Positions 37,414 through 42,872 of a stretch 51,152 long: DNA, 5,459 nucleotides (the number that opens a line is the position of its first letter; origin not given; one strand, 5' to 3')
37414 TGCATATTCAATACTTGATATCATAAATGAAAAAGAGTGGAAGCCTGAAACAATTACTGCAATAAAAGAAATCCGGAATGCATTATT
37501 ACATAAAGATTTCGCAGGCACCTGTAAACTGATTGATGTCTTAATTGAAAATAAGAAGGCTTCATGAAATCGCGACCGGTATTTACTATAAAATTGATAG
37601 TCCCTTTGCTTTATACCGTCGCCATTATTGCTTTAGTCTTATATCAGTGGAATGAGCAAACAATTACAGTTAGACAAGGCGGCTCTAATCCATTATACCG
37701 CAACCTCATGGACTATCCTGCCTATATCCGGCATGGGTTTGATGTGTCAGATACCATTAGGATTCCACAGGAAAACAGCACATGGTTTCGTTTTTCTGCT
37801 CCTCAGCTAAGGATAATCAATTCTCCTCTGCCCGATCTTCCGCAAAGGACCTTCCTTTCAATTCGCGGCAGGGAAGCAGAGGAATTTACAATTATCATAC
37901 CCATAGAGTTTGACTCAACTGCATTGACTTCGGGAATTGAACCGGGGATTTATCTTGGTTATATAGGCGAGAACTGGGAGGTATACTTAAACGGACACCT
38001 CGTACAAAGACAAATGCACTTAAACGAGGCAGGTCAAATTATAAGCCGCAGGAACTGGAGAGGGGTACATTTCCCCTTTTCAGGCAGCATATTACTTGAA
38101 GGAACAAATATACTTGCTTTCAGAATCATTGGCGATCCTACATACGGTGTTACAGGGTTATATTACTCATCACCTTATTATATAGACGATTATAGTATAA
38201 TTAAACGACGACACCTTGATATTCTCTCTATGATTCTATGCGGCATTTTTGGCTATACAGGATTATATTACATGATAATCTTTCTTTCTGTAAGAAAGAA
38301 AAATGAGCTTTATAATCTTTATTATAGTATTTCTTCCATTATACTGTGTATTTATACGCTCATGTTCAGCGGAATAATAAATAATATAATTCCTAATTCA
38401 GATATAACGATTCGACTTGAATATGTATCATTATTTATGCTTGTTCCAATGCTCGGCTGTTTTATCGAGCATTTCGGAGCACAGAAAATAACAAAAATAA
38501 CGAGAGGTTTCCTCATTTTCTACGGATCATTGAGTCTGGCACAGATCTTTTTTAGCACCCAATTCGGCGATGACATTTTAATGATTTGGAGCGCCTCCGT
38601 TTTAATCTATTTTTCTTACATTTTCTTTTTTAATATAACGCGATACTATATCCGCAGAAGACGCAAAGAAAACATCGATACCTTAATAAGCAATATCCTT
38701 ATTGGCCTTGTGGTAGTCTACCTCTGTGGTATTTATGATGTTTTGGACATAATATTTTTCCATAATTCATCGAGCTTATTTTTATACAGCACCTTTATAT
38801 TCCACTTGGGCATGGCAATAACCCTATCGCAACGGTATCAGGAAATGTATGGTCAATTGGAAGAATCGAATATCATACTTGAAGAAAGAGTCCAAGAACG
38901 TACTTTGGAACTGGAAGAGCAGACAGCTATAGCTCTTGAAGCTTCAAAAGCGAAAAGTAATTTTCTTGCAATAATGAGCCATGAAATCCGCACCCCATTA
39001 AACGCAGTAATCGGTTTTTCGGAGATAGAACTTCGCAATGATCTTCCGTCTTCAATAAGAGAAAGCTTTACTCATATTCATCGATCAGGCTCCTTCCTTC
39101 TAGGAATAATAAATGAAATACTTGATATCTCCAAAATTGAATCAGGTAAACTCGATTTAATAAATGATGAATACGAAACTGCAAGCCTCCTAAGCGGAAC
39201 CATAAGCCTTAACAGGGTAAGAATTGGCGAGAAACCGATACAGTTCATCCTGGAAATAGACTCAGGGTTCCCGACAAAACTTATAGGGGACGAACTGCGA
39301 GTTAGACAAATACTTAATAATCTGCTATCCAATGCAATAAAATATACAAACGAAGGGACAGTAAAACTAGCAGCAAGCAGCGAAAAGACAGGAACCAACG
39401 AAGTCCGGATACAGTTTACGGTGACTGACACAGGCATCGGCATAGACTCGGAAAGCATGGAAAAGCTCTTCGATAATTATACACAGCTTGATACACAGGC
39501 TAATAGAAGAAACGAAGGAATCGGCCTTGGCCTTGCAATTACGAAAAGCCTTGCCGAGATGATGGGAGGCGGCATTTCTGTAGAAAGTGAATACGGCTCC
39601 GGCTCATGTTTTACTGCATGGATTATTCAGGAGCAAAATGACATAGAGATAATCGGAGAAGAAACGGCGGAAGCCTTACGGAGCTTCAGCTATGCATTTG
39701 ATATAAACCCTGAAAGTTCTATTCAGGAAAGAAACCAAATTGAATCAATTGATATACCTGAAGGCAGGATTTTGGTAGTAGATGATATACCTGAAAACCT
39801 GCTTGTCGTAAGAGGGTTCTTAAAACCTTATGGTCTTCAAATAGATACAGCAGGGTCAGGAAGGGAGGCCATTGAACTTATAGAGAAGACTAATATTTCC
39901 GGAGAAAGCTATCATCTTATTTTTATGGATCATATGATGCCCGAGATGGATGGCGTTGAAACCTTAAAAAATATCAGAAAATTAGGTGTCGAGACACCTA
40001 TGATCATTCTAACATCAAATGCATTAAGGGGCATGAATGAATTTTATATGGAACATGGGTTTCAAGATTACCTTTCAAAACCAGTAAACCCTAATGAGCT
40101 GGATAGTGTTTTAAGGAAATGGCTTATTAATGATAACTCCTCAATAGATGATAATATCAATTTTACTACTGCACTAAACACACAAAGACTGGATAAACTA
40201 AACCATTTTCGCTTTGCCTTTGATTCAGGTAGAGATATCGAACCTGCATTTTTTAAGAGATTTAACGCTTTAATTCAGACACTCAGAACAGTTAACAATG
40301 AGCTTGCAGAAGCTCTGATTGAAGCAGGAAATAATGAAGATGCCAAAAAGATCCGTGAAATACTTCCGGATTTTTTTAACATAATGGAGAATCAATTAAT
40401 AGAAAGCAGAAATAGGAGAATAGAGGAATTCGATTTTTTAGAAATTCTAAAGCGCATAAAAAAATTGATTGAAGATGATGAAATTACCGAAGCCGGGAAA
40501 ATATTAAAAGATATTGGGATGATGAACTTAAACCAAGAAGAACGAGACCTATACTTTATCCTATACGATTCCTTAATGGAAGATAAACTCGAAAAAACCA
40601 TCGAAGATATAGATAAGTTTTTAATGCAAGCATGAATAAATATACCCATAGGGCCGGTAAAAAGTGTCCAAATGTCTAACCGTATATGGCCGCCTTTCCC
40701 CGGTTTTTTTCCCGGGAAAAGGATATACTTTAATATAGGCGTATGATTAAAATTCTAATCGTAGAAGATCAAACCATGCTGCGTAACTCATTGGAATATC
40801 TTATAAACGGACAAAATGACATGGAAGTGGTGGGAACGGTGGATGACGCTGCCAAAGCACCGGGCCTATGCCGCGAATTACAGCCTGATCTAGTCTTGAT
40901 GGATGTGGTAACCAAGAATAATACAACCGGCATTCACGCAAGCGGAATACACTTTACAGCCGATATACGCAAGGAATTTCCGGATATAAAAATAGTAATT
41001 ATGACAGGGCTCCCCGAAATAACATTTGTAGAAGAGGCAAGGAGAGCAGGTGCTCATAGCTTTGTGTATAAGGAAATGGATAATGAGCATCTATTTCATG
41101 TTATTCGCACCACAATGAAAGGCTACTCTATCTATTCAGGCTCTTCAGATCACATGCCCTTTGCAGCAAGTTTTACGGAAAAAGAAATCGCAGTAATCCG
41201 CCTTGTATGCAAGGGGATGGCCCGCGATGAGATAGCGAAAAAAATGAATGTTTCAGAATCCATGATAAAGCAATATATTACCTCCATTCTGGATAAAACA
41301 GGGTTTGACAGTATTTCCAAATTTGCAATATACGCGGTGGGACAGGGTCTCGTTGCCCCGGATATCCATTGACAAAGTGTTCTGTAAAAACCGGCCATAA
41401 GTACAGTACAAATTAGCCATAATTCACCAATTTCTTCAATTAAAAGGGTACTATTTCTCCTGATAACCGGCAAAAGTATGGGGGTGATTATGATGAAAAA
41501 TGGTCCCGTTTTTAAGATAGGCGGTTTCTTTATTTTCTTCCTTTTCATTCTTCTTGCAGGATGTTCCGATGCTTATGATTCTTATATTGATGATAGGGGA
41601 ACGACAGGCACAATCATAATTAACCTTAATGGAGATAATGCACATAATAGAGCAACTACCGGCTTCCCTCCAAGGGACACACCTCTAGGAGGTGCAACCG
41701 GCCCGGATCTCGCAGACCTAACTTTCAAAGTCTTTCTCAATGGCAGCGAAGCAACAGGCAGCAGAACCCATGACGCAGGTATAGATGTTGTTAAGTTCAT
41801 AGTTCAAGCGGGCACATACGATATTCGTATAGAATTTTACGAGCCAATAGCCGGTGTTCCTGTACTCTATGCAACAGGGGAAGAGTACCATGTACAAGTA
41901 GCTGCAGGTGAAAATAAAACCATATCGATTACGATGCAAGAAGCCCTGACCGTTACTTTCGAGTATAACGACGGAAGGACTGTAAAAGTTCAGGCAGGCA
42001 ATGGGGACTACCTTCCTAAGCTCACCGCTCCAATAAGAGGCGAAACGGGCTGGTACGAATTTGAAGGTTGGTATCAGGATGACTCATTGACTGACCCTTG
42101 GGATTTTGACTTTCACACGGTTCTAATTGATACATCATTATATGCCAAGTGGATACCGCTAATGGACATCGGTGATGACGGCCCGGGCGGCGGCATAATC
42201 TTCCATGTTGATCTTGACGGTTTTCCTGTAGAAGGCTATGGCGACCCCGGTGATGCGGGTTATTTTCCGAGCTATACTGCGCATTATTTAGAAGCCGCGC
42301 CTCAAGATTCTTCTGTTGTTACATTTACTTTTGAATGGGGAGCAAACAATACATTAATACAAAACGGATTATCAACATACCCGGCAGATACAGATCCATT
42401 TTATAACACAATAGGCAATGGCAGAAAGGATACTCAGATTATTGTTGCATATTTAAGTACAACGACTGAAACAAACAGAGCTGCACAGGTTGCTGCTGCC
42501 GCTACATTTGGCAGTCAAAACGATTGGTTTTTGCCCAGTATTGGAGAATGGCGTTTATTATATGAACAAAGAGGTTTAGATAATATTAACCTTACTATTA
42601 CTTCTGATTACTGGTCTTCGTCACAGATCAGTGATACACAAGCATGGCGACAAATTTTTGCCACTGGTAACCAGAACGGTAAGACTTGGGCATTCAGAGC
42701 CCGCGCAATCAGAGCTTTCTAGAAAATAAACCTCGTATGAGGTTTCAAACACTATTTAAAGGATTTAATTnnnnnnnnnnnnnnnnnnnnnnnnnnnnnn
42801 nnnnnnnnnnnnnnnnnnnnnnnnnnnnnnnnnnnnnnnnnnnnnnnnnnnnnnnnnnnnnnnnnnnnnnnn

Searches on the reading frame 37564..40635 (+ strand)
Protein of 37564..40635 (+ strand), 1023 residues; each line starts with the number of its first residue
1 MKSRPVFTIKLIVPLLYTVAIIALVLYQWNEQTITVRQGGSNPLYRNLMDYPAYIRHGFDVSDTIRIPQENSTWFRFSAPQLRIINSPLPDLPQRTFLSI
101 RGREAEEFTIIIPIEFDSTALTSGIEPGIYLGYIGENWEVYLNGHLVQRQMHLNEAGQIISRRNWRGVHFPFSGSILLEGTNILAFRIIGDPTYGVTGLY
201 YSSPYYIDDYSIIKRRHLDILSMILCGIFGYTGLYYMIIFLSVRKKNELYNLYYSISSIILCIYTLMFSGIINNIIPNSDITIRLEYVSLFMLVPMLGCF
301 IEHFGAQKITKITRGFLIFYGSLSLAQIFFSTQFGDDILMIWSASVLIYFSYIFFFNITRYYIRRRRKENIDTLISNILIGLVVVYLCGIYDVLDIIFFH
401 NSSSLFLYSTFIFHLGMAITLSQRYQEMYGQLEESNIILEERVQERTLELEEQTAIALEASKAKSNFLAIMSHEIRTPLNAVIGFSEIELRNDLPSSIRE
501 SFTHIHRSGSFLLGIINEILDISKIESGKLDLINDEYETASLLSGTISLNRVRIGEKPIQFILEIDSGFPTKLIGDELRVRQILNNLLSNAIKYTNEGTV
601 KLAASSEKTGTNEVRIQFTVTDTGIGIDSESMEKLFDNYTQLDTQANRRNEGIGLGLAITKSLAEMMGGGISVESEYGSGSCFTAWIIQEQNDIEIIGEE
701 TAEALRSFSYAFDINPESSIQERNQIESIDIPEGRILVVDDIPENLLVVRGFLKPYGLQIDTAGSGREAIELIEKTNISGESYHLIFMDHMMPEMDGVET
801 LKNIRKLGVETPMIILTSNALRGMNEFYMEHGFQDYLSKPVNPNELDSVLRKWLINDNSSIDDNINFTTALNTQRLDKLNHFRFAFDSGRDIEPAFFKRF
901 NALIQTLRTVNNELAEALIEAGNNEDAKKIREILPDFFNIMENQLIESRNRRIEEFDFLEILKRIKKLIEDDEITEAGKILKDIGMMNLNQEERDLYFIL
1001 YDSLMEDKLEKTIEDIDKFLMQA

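Call 38: search_protein_families(library=pfam, proteins=[window:37564-40635:+], max_evalue=0.00001)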
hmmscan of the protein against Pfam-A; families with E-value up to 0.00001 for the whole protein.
window:37564-40635:+ (1023 aa): 4 families
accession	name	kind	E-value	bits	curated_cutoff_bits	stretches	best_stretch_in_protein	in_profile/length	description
PF02518.31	HATPase_c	-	1.2e-26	93.7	26.4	1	575-687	1-107/111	Histidine kinase-, DNA gyrase B-, and HSP90-like ATPase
PF00072.30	Response_reg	-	1.7e-23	83.4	30.2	1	736-850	1-110/111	Response regulator receiver domain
PF00512.31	HisKA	-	8.9e-17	61.3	26.9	1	463-528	1-66/66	His Kinase A (phospho-acceptor) domain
PF07695.17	7TMR-DISM_7TM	-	4.6e-10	40.2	29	1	220-423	3-204/205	7TM diverse intracellular signalling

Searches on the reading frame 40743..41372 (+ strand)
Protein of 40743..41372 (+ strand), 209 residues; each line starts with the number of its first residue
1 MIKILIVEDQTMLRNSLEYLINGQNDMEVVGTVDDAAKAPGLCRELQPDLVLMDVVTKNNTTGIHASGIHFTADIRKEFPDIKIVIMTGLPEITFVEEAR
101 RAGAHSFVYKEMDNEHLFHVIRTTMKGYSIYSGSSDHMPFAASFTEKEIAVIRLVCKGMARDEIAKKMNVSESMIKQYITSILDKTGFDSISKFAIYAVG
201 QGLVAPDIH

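Call 38: search_protein_families(library=pfam, proteins=[window:40743-41372:+], max_evalue=0.00001)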
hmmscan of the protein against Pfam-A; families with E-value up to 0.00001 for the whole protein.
window:40743-41372:+ (209 aa): 2 families
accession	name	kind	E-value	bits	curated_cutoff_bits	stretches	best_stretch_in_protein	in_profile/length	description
PF00072.30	Response_reg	-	4e-19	69.3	30.2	1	4-121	1-110/111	Response regulator receiver domain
PF00196.25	GerE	-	2.7e-09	37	23.5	1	143-198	2-57/57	Bacterial regulatory proteins, luxR family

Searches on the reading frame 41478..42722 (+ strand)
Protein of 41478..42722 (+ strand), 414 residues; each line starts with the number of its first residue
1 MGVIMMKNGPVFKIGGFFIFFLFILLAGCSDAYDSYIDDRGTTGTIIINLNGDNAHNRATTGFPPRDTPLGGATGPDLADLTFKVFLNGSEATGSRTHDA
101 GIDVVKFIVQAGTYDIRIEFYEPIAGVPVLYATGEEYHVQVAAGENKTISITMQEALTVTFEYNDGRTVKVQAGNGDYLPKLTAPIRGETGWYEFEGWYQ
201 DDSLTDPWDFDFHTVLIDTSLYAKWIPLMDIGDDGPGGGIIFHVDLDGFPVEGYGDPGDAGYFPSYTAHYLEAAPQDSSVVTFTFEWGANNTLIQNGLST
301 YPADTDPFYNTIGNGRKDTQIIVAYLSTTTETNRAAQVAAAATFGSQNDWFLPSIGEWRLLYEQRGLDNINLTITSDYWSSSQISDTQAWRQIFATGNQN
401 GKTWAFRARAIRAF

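Call 38: search_protein_families(library=pfam, proteins=[window:41478-42722:+], max_evalue=0.00001)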
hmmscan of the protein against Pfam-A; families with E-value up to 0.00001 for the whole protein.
window:41478-42722:+ (414 aa): 2 families
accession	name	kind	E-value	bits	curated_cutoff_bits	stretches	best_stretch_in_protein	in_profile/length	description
PF09479.16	Flg_new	-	2e-09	37.9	27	1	158-224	2-65/65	Listeria-Bacteroides repeat domain (List_Bact_rpt)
PF07603.17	Lcl_C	-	2.4e-06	28.2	34.9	1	331-411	26-116/117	Lcl C-terminal domain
